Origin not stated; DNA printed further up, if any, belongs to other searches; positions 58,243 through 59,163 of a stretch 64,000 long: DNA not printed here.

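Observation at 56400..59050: Acquired AT-rich type II R-M-like island: Eco57I-family gamma MTase (TaqI-like TRD) translationally coupled to an unclassifiable 206-aa PD-(D/E)xK-like protein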

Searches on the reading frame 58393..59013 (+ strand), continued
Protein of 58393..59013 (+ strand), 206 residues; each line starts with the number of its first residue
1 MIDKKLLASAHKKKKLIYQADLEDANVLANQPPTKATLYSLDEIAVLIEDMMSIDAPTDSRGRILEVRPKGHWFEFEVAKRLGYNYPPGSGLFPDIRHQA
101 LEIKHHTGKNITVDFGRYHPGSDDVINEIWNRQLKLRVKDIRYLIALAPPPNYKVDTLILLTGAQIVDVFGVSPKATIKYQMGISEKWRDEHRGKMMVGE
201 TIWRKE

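Call 34: find_related_loci(query=window:58393-59013:+, collection=genome_contigs, flank=10000)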
Query window:58393-59013:+ (206 aa) in genome_contigs; peptide patterns used: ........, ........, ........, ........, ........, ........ (x = any residue, [..] = any of these).
93 stretches matched a pattern; 41 encode a relative of the query (tblastn E <= 1e-3); 41 distinct loci.
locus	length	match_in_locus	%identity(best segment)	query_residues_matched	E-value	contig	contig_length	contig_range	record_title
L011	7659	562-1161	86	4-203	6e-120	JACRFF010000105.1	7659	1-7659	MAG: Ignavibacteriales bacterium isolate NC_groundwater_1718_Pr3_B-0.1um_52_8 SR-2_scaffold_141_950243, whole genome sho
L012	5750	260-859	86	6-205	3e-118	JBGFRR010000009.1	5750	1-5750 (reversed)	MAG: Bacteroidota bacterium isolate BA1A45.2019.Bin.9 NODE_16136_length_5750_cov_26.770652, whole genome shotgun sequenc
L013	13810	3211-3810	85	4-203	3e-117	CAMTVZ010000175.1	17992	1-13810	MAG: uncultured Ignavibacteriae bacterium isolate G04_MAG_00013 genome assembly, contig: G04_MAG_00013_000000000071, who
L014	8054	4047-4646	84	4-203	9e-117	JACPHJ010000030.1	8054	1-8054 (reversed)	MAG: Planctomycetota bacterium isolate NC_groundwater_411_Ag_B-0.1um_42_12 GD18-4_B1_scaffold_250848, whole genome shotg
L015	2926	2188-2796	83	4-206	6e-121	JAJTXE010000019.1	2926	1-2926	MAG: Candidatus Brocadia sp. isolate DTUAMX2 19-Genome30, whole genome shotgun sequence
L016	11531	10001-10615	82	2-206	4e-116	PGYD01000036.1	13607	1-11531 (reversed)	MAG: Planctomycetes bacterium HGW-Planctomycetes-1 bjp_ig2158_scaffold_1850, whole genome shotgun sequence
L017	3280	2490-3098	82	4-206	5e-119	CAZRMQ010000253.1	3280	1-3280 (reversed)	MAG TPA_asm: uncultured Pirellulales bacterium isolate binchicken_co34_439 genome assembly, contig: NODE_54172_length_32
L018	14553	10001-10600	82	4-203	2e-114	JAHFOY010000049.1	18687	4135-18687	MAG: Planctomycetota bacterium isolate nzgw514 NODE_2728_length_18688_cov_3.972855, whole genome shotgun sequence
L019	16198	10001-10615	79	2-206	1e-113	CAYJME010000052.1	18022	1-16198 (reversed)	MAG TPA_asm: uncultured candidatus Brocadiaceae bacterium isolate ERP124720_co1_148 genome assembly, contig: NODE_3949_l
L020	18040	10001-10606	80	4-205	1e-112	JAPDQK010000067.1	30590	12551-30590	MAG: Candidatus Zhuqueibacter pondensis isolate JZ4_201709_bins_45 JZ-4_201709_bins_45_scaffold_67, whole genome shotgun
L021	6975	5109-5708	80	4-203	2e-112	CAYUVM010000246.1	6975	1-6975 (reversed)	MAG TPA_asm: uncultured Cytophagia bacterium isolate SRP173033_co3_178 genome assembly, contig: NODE_15760_length_6975_c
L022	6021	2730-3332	79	6-206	8e-112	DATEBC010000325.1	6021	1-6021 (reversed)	MAG TPA_asm: Sedimentisphaerales bacterium isolate SMAG_U8234 k141_132986, whole genome shotgun sequence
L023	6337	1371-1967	81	6-204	8e-111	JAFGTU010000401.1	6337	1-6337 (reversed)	MAG: Sedimentisphaerales bacterium isolate Zod_Metabat.999 k87_9868983, whole genome shotgun sequence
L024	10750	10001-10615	76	2-206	6e-110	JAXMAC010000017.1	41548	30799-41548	MAG: Candidatus Brocadiaceae bacterium isolate STL-AMX1 opera.44.fa-17, whole genome shotgun sequence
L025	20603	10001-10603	78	4-204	1e-109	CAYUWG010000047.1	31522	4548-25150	MAG TPA_asm: uncultured Chromatiales bacterium isolate SRP093185_co1_160 genome assembly, contig: NODE_702_length_31522_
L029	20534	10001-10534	85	28-205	5e-106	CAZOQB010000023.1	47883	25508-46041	MAG TPA_asm: uncultured Ignavibacteriaceae bacterium isolate binchicken_co191_10 genome assembly, contig: NODE_682_lengt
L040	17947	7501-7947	79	41-190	2e-81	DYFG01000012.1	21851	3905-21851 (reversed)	MAG TPA_asm: Nitrosotalea sp. isolate BE2011_44_29 Afr_mines_BE2011_717_length_21851_cov_12_720362, whole genome shotgun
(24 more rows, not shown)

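Call 35: predict_structure(alignment_id=A1)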
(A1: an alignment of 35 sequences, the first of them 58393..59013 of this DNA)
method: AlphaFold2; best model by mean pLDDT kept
length: 206 residues; sequences in the alignment: 35
mean_pLDDT: 88.7   pTM: 0.88
mean pLDDT of the five models: 88.7, 88.1, 87.5, 84.9, 83.0
residues with pLDDT >= 90: 119; 70-90: 72; 50-70: 14; < 50: 1
segments of 3 or more residues with pLDDT < 50: none
pLDDT, mean of each block of 10 residues (from residue 1): 86 97 89 93 96 89 81 92 81 84 90 87 91 92 94 93 93 71 89 94 76
secondary structure, 60 per line:
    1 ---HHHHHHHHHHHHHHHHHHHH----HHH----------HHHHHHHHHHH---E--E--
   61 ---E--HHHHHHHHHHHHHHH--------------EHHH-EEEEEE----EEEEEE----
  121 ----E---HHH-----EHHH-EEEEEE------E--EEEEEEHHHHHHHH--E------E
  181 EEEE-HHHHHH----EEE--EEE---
elements in order: H4-23 H41-51 H67-81 E101-106 E111-116 E142-147 E157-162 H163-170 E180-184 H186-191 E196-198 E201-203

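Call 42: search_protein_families(library=pfam, proteins=[L024:8671-9498:+, L024:4905-8375:-, L029:6522-9377:+, L029:9434-9913:-, L040:6267-7448:+, L040:8084-9295:-], max_evalue=0.001)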
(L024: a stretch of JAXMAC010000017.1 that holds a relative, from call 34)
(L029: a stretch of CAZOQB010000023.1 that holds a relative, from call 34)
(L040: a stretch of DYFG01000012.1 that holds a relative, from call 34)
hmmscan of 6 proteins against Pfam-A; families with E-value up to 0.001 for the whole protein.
L024:8671-9498:+ (275 aa): 2 families
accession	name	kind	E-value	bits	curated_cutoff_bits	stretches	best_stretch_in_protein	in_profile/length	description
PF01678.24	DAP_epimerase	-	1.5e-72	241.8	34.7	2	3-123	1-118/121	Diaminopimelate epimerase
PF02567.21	PhzC-PhzF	-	0.00063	19.8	27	1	48-179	45-172/281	Phenazine biosynthesis-like protein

L024:4905-8375:- (1156 aa): 5 families
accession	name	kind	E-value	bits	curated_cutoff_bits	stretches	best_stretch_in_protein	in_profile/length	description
PF07733.18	DNA_pol3_alpha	-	3.5e-98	328.8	23.9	1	300-556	2-260/260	Bacterial DNA polymerase III alpha NTPase domain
PF17657.6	DNA_pol3_finger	-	3.3e-66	222.2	22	1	560-725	2-166/166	Bacterial DNA polymerase III alpha subunit finger domain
PF02811.25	PHP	-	1e-59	202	26.4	1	8-180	1-163/164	PHP domain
PF14579.12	HHH_6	-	4e-32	110.7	25.6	1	798-888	1-90/90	Helix-hairpin-helix motif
PF01336.31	tRNA_anti-codon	-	2.7e-10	40.5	27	1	986-1060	1-72/75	OB-fold nucleic acid binding domain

L029:6522-9377:+ (951 aa): 0 families

L029:9434-9913:- (159 aa): 1 family
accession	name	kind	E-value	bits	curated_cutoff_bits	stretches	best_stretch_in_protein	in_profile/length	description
PF00072.30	Response_reg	-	1.1e-18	67.8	30.2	1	13-122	1-108/111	Response regulator receiver domain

L040:6267-7448:+ (393 aa): 5 families
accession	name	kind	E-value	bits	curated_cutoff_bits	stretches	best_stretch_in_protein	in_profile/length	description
PF01053.26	Cys_Met_Meta_PP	-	1.7e-153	511.1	27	1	9-392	2-381/381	Cys/Met metabolism PLP-dependent enzyme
PF00155.27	Aminotran_1_2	-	5.3e-10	39.5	19.7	1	60-237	38-245/361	Aminotransferase class I and II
PF00266.25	Aminotran_5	-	2.7e-08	33.7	21.5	1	89-235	74-223/371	Aminotransferase class-V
PF06838.17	Met_gamma_lyase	-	6.3e-08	32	24.2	1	79-234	73-247/405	Methionine gamma-lyase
PF01212.27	Beta_elim_lyase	-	0.0003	20.6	27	1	135-282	107-270/288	Beta-eliminating lyase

L040:8084-9295:- (403 aa): 2 families
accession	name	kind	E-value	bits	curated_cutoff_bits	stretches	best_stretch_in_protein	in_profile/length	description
PF19288.4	CofH_C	-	1e-29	103.3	27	1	287-401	2-117/125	CofH/MqnC C-terminal region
PF04055.27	Radical_SAM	-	1.8e-24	87.2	29.5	1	106-277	1-164/166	Radical SAM superfamily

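Call 44: search_protein_families(library=ncbifam, proteins=[P0133, P0132, P0142, P0136, P0177, P0146], max_evalue=0.1)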
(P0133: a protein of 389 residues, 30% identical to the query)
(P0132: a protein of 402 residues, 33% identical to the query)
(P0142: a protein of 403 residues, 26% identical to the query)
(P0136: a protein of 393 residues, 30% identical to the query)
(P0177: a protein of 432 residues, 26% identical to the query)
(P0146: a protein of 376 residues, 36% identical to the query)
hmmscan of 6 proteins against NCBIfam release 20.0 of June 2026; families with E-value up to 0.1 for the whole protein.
P0133 (389 aa): 0 families

P0132 (402 aa): 0 families

P0142 (403 aa): 0 families

P0136 (393 aa): 0 families

P0177 (432 aa): 0 families

P0146 (376 aa): 0 families

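Call 45: search_solved_structures(query=A1, max_evalue=10)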
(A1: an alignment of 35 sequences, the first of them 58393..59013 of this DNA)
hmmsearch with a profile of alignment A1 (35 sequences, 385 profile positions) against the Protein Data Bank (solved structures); distinct sequences matched with E-value up to 10: 0.

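Call 46: search_dna_similar(query=P0133, collection=plasmids, mode=protein, max_evalue=0.001)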
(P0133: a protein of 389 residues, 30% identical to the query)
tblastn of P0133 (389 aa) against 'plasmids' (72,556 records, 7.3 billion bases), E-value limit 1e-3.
Records with a match: 5; places in all: 5; records where one place covers at least 80% of the query: 4.
Best place of each record, by identity: <60% 5.
By first word of the organism name: Acinetobacter 2; Shewanella 1; Thioclava 1; Lactobacillus 1.
By predicted mobility (MOB-suite, as given by PLSDB): non-mobilizable 3; mobilizable 2.
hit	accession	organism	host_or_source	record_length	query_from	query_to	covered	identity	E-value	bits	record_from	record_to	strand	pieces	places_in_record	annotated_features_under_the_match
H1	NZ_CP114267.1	Acinetobacter sp. TR3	pufferfish,culture,the gut of pufferfish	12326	33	388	92%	31.8%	5e-28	123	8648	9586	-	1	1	hypothetical protein | N-6 DNA methylase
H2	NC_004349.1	Shewanella oneidensis MR-1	-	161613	31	384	91%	31.1%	3e-29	127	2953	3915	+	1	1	restriction endonuclease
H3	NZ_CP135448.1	Thioclava sp. FTW29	-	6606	60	385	84%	31.4%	9e-32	134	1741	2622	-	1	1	hypothetical protein | N-6 DNA methylase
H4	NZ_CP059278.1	Lactobacillus taiwanensis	Mus musculus,pure culture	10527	68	387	82%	29.7%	4e-26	117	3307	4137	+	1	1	restriction endonuclease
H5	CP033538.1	Acinetobacter pittii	Homo sapiens,Bacterial culture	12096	15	303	58%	34.8%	6e-6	112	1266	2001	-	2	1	none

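Call 48: get_annotated_region(hit=H2, flank=4000)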
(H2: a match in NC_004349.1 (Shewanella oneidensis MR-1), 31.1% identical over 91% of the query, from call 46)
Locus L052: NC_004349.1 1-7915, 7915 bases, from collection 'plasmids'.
description: Shewanella oneidensis MR-1 megaplasmid, complete sequence
organism: Shewanella oneidensis MR-1 (NCBI taxid 211586)
taxonomy: Bacteria; Pseudomonadota; Gammaproteobacteria; Alteromonadales; Shewanellaceae; Shewanella; Shewanella oneidensis; Shewanella oneidensis MR-1
host: -; source: -; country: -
typing (MOB-suite, as given by PLSDB): mobilizable; replicon rep_cluster_2172,rep_cluster_559; relaxase MOBP
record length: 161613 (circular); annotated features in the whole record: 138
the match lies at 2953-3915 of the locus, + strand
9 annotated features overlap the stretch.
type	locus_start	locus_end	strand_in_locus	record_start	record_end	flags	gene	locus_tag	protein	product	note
CDS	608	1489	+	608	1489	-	-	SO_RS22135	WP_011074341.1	RepB family plasmid replication initiator protein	GO:0006270 - DNA replication initiation [Evidence IEA]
CDS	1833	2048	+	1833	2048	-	-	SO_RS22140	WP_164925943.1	hypothetical protein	-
CDS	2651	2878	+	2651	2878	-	-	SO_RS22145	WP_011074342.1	helix-turn-helix transcriptional regulator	-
CDS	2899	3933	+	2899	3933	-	-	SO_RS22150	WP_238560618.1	restriction endonuclease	-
CDS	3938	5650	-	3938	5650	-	-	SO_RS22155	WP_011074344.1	N-6 DNA methylase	GO:0006306 - DNA methylation [Evidence IEA]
CDS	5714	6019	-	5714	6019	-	-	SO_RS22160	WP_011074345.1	hypothetical protein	-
CDS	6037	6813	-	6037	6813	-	-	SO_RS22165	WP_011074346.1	ParA family protein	-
CDS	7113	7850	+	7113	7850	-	-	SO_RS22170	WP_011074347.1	hypothetical protein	-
CDS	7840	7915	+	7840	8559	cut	-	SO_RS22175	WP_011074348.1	hypothetical protein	-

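Call 49: get_annotated_region(hit=H4, flank=4000)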
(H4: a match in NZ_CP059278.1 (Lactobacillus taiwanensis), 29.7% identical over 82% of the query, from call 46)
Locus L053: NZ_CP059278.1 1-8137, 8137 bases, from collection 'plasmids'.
description: Lactobacillus taiwanensis strain CLG01 plasmid unnamed2, complete sequence
organism: Lactobacillus taiwanensis (NCBI taxid 508451)
taxonomy: Bacteria; Bacillota; Bacilli; Lactobacillales; Lactobacillaceae; Lactobacillus; Lactobacillus taiwanensis
host: -; source: Mus musculus,pure culture; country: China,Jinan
typing (MOB-suite, as given by PLSDB): non-mobilizable
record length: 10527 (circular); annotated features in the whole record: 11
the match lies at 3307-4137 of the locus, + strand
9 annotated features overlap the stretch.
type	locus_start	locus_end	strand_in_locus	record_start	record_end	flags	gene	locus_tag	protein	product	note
CDS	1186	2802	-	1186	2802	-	-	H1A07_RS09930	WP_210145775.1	N-6 DNA methylase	GO:0006306 - DNA methylation [Evidence IEA]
CDS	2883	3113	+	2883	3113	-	-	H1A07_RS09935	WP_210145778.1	helix-turn-helix transcriptional regulator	-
CDS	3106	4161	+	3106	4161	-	-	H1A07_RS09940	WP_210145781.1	restriction endonuclease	-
CDS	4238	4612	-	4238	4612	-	-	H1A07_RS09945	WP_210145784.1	DUF5388 domain-containing protein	-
CDS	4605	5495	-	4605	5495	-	-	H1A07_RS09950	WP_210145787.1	AAA family ATPase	-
CDS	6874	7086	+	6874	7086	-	-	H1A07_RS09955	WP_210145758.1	hypothetical protein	-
CDS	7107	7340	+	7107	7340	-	-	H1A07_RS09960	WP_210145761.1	DUF2922 domain-containing protein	-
CDS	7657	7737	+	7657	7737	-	-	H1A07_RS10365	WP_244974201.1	hypothetical protein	-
CDS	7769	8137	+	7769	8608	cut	-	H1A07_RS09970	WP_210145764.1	tyrosine-type recombinase/integrase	GO:0015074 - DNA integration [Evidence IEA]; GO:0006310 - DNA recombination [Evidence IEA]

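Call 60: search_solved_structures(query=L052:3938-5650:-, max_evalue=1e-20)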
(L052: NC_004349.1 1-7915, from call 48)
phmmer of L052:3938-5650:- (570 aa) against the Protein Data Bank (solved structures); distinct sequences matched with E-value up to 1e-20: 1.
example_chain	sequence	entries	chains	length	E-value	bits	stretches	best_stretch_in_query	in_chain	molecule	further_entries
7qw5_A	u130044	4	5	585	6.9e-124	417.6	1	14-566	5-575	Modification methylase BseCI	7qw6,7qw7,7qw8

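Call 61: search_protein_families(library=padloc, proteins=[L052:2899-3933:+, L053:3106-4161:+, L052:3938-5650:-, L053:1186-2802:-], max_evalue=1e-10)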
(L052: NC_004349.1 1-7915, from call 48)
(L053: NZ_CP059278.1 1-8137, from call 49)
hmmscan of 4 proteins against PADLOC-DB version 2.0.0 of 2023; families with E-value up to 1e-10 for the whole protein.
L052:2899-3933:+ (344 aa): 1 family
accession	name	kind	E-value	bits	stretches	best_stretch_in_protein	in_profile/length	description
PDLC03565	REase_II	-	3.2e-214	708.7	1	2-344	15-358/359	Type II restriction enzyme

L053:3106-4161:+ (351 aa): 1 family
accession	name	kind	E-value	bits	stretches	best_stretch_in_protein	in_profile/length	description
PDLC03565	REase_II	-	2.9e-97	323.9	1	7-346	15-358/359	Type II restriction enzyme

L052:3938-5650:- (570 aa): 16 families
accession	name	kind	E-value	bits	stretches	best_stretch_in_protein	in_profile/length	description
PDLC03226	MTase_II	-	3.5e-275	912.1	1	11-570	2-579/579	Type II methyltransferase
PDLC03335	MTase_II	-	1.3e-33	114.5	1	23-499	77-550/607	Type II methyltransferase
PDLC03612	REase_MTase_IIG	-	3.4e-30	103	1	131-563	806-1233/1247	Type IIG restriction enzyme-methyltransferase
PDLC03313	MTase_II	-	6.8e-30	102.1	1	81-539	93-533/563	Type II methyltransferase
PDLC03267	MTase_II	-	7.8e-25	85.8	1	23-476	11-434/539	Type II methyltransferase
PDLC03604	REase_MTase_IIG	-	1.5e-21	74.2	1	131-530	534-946/1011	Type IIG restriction enzyme-methyltransferase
PDLC04134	mad2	-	1.5e-16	58.3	1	18-239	263-447/492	mads_2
PDLC03356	MTase_II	-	2.2e-16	57.8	1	21-257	106-321/545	Type II methyltransferase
PDLC03250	MTase_II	-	1.5e-15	54.9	0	129-238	338-450/775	Type II methyltransferase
PDLC03347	MTase_II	-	2.7e-13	47.5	1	22-213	5-176/488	Type II methyltransferase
PDLC03248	MTase_II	-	4.7e-13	46.7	1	25-498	9-451/521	Type II methyltransferase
PDLC03245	MTase_II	-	9.8e-13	45.5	1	131-498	158-508/577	Type II methyltransferase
PDLC03606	REase_MTase_IIG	-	3.6e-12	43.3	1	22-243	336-580/935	Type IIG restriction enzyme-methyltransferase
PDLC03237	MTase_II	-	3.7e-12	43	0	20-152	115-242/1036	Type II methyltransferase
PDLC03365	MTase_II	-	5.1e-11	40.1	0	7-150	21-170/578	Type II methyltransferase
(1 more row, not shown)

L053:1186-2802:- (538 aa): 26 families (the best 25 are shown)
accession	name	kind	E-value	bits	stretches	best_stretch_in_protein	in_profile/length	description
PDLC03226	MTase_II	-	1.4e-170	566.7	1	6-537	13-573/579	Type II methyltransferase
PDLC03313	MTase_II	-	4e-43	145.8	1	80-536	122-549/563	Type II methyltransferase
PDLC03604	REase_MTase_IIG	-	8e-30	101.6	1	104-516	534-958/1011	Type IIG restriction enzyme-methyltransferase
PDLC03335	MTase_II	-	2.6e-29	100.3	1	9-502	79-577/607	Type II methyltransferase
PDLC03612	REase_MTase_IIG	-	2.6e-29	100.1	1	103-518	805-1210/1247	Type IIG restriction enzyme-methyltransferase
PDLC03267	MTase_II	-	2.4e-25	87.5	1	4-403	8-391/539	Type II methyltransferase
PDLC04134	mad2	-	4.1e-23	80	1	11-222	272-457/492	mads_2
PDLC03248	MTase_II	-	4.1e-23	79.9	1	7-509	7-487/521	Type II methyltransferase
PDLC03250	MTase_II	-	5.1e-23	79.7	1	88-486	323-694/775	Type II methyltransferase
PDLC03601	REase_MTase_IIG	-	1.3e-21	74.2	1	103-523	672-1079/1110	Type IIG restriction enzyme-methyltransferase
PDLC03245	MTase_II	-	2e-20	70.9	1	55-519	100-559/577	Type II methyltransferase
PDLC03235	MTase_II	-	9.1e-16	55.8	1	97-214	239-358/648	Type II methyltransferase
PDLC02521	PglX|PglXI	-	3.2e-15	53.2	1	50-419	431-780/1174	PglX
PDLC02524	PglX|PglXI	-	5.4e-14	49.6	1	77-348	268-520/722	PglX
PDLC03293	MTase_II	-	1.3e-13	48.6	1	6-193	13-192/427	Type II methyltransferase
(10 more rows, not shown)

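Call 75: fold_search(model_id=the predicted structure, library=pdb)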
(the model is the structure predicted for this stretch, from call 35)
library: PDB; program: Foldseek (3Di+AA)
matches with E <= 10: 78; with E <= 0.001: 0
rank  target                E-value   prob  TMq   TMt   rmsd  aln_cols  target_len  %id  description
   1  2aor_B                1.7e-02  0.72  0.33  0.32   8.4       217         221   11  Crystal structure of MutH-hemimethylated DNA complex (released 2005-10-11)
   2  2aoq_A                2.5e-02  0.66  0.29  0.28   6.9       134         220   16  Crystal structure of MutH-unmethylated DNA complex (released 2005-10-11)
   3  1az4_A                7.0e-02  0.44  0.37  0.40   6.9       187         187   13  ECORV ENDONUCLEASE, UNLIGANDED, FORM B, T93A MUTANT (released 1998-05-27)
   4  1az3_B                9.8e-02  0.41  0.39  0.38   7.2       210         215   14  ECORV ENDONUCLEASE, UNLIGANDED, FORM B (released 1998-05-27)
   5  8q5o_B                1.3e-01  0.51  0.24  0.31   6.5        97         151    6  N-terminal domain of restriction endonuclease Eco15I with tetra-methylated target DNA. (released 2024-07-17)
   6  4esj_A                1.3e-01  0.35  0.23  0.20   4.6        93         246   14  RESTRICTION ENDONUCLEASE DpnI IN COMPLEX WITH TARGET DNA (released 2012-06-13)
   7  2rve_A                1.4e-01  0.47  0.37  0.36   7.1       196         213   11  THE CRYSTAL STRUCTURE OF ECORV ENDONUCLEASE AND OF ITS COMPLEXES WITH COGNATE AND NON-COGNATE DNA SEGMENTS (released 1992-01-15)
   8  4kyw_A                2.1e-01  0.14  0.19  0.16   7.1        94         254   14  Restriction endonuclease DPNI in complex with two DNA molecules (released 2014-06-04)
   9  4esj_B                2.4e-01  0.25  0.22  0.20   6.0        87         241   15  RESTRICTION ENDONUCLEASE DpnI IN COMPLEX WITH TARGET DNA (released 2012-06-13)
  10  8rpx_C                2.4e-01  0.16  0.27  0.33  14.8       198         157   11  NhoI restriction endonuclease in complex with quadruply methylated DNA target (released 2024-07-17)
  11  8rpx_D                2.6e-01  0.09  0.23  0.27  15.9       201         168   12  NhoI restriction endonuclease in complex with quadruply methylated DNA target (released 2024-07-17)
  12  1bss_A                3.0e-01  0.30  0.38  0.35   6.6       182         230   11  ECORV-T93A/DNA/CA2+ (released 1998-09-02)
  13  1az4_B                3.2e-01  0.33  0.41  0.40   6.2       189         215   12  ECORV ENDONUCLEASE, UNLIGANDED, FORM B, T93A MUTANT (released 1998-05-27)
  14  4rve_A                3.8e-01  0.16  0.33  0.29  13.3       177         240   12  THE CRYSTAL STRUCTURE OF ECORV ENDONUCLEASE AND OF ITS COMPLEXES WITH COGNATE AND NON-COGNATE DNA SEGMENTS (released 1993-04-15)
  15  2azo_B                4.1e-01  0.10  0.28  0.26  11.6       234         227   14  DNA MISMATCH REPAIR PROTEIN MUTH FROM E. COLI (released 1998-05-20)
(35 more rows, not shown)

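Call 85: search_dna_similar(query=window:58393-59013:+, collection=phages, mode=protein, max_evalue=0.001)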
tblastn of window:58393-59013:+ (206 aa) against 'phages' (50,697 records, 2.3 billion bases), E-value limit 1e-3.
No match.

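Call 86: search_protein_families(library=phrogs, proteins=[window:58393-59013:+], max_evalue=0.01)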
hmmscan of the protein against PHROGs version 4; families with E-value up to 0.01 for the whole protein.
window:58393-59013:+ (206 aa): 0 families
